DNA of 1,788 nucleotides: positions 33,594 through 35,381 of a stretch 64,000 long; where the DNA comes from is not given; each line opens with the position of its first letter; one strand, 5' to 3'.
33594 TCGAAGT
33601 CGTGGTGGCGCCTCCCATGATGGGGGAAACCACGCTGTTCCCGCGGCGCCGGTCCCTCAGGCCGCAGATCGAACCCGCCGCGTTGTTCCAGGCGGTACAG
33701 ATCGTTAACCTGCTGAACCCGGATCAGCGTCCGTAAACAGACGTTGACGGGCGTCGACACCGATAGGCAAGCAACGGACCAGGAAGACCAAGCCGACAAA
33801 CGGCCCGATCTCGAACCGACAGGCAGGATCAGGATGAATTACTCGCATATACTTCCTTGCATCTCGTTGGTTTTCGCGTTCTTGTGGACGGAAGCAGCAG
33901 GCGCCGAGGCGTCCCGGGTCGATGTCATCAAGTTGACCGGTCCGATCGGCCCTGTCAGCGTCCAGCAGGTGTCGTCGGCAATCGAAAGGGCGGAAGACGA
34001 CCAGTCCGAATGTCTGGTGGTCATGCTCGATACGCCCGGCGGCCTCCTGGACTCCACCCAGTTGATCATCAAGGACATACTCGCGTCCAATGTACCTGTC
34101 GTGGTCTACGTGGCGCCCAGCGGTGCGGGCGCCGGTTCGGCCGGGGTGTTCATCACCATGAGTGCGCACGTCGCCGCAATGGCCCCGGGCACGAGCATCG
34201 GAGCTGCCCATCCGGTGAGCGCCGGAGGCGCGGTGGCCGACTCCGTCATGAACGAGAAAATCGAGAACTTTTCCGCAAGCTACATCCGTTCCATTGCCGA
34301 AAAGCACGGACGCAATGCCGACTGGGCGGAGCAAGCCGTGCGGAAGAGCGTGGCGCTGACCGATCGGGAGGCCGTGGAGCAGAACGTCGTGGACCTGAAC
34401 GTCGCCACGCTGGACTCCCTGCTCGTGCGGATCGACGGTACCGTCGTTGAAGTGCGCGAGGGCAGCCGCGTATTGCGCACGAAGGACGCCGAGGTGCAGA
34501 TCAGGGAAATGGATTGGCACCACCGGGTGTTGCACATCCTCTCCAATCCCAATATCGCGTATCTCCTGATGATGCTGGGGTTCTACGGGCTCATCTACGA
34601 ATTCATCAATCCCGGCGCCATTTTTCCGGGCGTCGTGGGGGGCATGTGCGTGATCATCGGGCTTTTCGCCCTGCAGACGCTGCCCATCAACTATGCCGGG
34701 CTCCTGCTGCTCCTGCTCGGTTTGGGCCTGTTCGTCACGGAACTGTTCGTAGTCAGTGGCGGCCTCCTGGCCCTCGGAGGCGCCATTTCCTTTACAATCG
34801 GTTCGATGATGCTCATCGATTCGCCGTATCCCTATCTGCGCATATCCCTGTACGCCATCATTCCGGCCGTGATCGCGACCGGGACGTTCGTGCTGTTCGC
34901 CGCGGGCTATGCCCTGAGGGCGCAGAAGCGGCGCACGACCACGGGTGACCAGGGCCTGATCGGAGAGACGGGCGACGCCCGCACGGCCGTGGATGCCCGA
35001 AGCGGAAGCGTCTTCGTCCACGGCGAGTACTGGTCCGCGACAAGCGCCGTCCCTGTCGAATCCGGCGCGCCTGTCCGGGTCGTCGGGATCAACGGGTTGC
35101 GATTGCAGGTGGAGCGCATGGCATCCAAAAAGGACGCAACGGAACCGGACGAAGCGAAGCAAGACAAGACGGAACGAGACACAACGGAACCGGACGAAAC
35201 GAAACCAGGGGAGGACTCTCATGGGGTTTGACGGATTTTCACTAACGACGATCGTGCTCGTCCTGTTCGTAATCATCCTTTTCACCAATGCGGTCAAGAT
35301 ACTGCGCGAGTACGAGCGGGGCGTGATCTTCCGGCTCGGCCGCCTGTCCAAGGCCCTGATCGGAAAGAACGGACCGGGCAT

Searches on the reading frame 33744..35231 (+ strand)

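Call 42: search_protein_families(library=pfam, proteins=[window:33744-35231:+])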
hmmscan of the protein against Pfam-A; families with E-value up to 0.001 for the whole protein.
window:33744-35231:+ (495 aa): 4 families
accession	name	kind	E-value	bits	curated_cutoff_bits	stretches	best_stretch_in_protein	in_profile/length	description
PF24961.1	NfeD_membrane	-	5.7e-24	84.9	26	1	270-385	1-116/119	NfeD integral membrane domain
PF25145.1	NfeD1b_N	-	1.2e-21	77.6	40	1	59-252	2-187/189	NfeD1b, N-terminal domain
PF01957.25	NfeD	-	9.6e-14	51.8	29.1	1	403-458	2-57/57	NfeD-like C-terminal, partner-binding domain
PF00574.28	CLP_protease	-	0.00012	22.4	20.2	1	61-217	18-176/182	Clp protease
